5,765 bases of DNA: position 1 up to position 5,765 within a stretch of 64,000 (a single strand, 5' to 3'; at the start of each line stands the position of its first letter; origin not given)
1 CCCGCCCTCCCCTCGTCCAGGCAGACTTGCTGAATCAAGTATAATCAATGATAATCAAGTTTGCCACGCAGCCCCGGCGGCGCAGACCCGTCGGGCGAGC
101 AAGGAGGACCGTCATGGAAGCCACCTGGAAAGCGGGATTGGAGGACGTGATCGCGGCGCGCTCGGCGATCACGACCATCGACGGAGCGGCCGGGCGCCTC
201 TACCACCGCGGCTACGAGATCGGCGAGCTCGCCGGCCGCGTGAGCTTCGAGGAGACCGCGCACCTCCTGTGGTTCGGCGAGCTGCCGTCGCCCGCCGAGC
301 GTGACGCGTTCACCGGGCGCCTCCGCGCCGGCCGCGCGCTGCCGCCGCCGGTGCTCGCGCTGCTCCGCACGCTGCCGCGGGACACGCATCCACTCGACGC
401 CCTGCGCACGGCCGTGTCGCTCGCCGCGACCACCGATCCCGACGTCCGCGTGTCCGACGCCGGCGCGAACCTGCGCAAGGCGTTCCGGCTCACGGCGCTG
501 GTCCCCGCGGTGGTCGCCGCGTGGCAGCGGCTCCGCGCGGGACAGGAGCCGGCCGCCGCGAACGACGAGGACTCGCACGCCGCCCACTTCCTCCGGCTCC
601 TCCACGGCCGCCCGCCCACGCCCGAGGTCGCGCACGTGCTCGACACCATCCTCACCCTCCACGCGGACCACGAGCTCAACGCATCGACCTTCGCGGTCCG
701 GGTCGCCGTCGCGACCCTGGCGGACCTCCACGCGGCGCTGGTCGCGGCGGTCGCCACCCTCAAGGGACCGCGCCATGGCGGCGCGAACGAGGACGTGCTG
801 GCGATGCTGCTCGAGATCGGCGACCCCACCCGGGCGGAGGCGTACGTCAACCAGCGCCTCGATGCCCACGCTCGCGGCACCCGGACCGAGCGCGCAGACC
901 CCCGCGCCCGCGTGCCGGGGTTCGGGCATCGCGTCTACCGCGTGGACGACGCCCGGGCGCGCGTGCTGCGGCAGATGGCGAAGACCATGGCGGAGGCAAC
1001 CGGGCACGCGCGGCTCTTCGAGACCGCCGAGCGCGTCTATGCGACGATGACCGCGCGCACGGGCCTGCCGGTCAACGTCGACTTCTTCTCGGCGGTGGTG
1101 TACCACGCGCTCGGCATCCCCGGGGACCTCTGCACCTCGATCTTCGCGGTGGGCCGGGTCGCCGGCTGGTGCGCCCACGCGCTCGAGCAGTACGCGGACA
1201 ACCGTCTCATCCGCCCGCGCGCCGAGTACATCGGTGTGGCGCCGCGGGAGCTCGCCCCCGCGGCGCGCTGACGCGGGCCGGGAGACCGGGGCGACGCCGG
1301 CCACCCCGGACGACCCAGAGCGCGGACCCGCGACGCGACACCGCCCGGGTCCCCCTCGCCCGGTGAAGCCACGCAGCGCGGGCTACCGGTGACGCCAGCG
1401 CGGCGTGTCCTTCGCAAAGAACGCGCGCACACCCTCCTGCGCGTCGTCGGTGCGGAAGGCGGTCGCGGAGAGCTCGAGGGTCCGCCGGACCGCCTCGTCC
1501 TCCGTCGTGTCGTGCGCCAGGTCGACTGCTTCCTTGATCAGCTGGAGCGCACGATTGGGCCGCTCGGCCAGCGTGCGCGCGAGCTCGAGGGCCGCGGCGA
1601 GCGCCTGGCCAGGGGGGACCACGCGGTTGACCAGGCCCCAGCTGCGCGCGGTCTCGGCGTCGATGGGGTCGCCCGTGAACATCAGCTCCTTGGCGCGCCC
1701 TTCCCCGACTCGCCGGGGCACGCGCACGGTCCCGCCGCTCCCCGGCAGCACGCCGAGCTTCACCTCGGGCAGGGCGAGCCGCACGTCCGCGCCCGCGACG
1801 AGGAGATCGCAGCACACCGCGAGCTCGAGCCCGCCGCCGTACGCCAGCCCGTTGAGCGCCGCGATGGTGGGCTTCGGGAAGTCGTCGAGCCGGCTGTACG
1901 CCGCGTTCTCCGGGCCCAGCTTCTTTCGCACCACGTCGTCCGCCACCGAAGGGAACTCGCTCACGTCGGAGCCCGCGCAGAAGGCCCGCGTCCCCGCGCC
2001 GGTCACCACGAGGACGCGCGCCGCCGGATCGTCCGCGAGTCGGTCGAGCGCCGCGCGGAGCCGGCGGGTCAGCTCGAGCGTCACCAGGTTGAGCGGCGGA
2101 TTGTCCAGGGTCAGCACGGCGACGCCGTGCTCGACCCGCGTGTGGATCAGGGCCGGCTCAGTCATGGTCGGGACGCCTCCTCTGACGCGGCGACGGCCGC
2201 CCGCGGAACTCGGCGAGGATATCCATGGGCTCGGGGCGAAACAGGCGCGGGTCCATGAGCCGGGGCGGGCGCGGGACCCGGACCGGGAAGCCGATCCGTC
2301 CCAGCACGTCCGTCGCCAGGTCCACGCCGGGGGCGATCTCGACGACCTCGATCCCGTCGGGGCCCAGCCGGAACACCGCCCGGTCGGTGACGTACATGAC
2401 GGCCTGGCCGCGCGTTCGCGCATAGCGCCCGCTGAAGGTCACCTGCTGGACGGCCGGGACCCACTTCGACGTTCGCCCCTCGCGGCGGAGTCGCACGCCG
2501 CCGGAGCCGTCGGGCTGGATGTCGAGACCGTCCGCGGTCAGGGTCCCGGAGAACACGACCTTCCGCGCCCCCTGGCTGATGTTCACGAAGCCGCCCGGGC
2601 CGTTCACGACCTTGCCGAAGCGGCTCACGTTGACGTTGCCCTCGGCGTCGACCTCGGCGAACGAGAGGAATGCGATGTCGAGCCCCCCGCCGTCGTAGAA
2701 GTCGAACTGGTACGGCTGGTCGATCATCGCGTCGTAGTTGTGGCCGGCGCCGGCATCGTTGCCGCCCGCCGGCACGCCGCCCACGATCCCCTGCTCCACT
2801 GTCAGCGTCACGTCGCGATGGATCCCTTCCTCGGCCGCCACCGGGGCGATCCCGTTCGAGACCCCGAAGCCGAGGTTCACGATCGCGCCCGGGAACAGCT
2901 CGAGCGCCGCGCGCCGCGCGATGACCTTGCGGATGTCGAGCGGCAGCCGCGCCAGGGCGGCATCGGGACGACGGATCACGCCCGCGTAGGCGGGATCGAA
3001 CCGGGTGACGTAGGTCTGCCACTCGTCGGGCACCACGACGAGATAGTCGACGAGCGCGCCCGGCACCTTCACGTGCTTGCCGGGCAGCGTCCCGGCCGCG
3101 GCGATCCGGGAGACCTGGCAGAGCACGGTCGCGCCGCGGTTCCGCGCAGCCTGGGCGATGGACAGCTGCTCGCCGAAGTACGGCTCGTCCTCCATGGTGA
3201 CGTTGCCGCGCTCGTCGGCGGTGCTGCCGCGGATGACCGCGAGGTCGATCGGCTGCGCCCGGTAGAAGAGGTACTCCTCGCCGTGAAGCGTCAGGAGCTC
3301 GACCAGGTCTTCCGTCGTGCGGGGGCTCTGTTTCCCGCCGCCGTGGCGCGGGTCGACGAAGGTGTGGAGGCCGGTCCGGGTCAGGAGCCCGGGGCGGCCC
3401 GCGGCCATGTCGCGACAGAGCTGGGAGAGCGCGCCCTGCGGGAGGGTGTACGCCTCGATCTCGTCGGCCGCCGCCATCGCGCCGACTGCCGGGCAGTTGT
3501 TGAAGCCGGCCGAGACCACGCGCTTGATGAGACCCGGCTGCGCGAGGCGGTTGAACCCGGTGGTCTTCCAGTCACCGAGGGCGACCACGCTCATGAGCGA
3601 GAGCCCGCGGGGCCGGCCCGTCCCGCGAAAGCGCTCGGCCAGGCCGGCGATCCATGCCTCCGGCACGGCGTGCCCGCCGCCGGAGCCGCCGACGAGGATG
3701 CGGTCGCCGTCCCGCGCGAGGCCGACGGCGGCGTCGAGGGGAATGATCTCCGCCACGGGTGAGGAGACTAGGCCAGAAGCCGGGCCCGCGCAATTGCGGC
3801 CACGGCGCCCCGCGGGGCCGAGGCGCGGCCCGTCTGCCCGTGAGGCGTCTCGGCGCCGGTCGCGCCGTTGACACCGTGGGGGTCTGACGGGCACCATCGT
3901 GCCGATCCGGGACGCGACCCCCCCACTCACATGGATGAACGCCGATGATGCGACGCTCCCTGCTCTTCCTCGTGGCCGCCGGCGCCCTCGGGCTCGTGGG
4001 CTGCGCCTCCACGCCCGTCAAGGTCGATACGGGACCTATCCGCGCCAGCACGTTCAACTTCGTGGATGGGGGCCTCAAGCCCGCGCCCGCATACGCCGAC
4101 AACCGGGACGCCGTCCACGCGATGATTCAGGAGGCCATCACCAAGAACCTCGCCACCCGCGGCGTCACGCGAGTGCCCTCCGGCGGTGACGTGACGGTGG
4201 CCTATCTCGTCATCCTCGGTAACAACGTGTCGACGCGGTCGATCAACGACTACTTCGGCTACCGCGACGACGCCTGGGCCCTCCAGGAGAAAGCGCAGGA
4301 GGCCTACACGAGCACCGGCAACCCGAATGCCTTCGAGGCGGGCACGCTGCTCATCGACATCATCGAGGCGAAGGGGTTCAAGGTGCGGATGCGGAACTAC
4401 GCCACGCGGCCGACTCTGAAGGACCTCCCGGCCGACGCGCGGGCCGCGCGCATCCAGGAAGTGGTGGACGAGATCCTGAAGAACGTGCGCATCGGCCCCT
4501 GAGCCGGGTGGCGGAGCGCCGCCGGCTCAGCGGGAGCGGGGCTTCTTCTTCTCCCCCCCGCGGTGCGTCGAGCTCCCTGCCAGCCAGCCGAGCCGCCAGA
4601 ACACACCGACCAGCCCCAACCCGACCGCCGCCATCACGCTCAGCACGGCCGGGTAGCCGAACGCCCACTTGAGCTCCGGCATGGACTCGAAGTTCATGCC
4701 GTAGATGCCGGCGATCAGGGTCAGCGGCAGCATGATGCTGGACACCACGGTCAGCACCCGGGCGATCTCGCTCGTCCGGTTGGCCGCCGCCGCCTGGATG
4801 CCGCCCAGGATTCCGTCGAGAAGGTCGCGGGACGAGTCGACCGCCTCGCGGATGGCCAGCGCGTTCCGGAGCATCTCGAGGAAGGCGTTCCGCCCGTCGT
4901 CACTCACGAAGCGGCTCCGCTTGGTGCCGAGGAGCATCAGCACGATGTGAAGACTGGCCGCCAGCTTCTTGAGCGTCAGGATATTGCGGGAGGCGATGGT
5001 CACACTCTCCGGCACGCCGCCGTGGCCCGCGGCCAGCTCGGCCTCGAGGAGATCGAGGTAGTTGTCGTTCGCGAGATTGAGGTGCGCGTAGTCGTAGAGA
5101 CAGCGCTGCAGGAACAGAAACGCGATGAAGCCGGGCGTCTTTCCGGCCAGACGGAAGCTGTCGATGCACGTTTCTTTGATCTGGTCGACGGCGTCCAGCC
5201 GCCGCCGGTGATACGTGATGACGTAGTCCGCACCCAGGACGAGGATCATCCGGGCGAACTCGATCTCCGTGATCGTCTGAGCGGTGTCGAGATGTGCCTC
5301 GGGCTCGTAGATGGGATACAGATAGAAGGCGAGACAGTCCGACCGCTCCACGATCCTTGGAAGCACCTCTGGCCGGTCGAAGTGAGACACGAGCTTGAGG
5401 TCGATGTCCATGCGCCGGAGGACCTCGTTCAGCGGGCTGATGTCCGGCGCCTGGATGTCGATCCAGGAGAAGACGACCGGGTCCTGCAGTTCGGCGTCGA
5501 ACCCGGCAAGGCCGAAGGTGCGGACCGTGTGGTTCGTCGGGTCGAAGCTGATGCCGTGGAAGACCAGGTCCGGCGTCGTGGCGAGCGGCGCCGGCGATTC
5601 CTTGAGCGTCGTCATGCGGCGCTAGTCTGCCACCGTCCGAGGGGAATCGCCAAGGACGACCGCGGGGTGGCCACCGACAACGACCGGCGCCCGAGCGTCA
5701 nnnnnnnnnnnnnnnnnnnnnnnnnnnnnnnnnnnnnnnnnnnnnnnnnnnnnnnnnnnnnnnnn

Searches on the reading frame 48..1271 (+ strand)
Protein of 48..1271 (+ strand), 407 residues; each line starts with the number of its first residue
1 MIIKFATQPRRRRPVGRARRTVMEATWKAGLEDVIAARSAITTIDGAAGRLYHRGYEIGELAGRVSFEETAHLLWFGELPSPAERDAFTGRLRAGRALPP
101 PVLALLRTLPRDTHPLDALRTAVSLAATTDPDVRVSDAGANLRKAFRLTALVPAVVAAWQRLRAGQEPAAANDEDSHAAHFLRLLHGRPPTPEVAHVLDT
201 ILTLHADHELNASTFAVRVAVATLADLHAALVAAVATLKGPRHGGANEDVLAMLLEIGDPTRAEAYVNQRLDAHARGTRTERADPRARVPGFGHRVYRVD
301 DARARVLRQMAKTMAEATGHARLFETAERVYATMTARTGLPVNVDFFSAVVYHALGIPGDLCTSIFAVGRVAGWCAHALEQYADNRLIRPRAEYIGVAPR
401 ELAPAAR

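Call 53: search_protein_families(library=pfam, proteins=[window:48-1271:+], max_evalue=0.0001)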
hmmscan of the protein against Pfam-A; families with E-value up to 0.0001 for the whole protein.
window:48-1271:+ (407 aa): 1 family
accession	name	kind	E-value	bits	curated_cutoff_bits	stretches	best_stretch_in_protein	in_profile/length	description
PF00285.26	Citrate_synt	-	7.7e-124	413.8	27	1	30-391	1-357/357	Citrate synthase, C-terminal domain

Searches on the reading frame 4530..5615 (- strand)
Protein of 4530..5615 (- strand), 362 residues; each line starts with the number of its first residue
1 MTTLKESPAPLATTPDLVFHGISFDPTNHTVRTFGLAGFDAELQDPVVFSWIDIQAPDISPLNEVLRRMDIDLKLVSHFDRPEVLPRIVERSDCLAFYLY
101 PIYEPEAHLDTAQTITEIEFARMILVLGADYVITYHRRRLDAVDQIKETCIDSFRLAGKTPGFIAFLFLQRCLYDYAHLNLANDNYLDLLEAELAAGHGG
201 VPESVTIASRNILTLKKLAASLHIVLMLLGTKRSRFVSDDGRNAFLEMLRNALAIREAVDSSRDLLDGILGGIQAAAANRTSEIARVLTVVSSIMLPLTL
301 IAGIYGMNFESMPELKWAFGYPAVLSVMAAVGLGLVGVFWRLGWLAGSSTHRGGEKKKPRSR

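Call 7: search_protein_families(library=pfam, proteins=[window:4530-5615:-], max_evalue=0.01)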
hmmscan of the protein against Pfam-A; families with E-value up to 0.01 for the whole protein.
window:4530-5615:- (362 aa): 1 family
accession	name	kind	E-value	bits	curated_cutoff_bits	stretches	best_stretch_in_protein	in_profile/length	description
PF01544.23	CorA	-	2e-42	146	27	1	49-340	4-289/292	CorA-like Mg2+ transporter protein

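Call 8: search_protein_families(library=ncbifam, proteins=[window:4530-5615:-], max_evalue=0.01)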
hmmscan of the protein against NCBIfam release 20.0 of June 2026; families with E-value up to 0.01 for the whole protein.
window:4530-5615:- (362 aa): 2 families
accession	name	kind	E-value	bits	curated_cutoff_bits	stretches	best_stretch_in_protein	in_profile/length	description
TIGR00383.1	corA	equivalog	2.2e-44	152.1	200.75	1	44-345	24-320/320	magnesium/cobalt transporter CorA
NF007092.0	PRK09546.1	equivalog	0.00024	20.3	292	1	207-335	189-317/327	zinc transporter ZntB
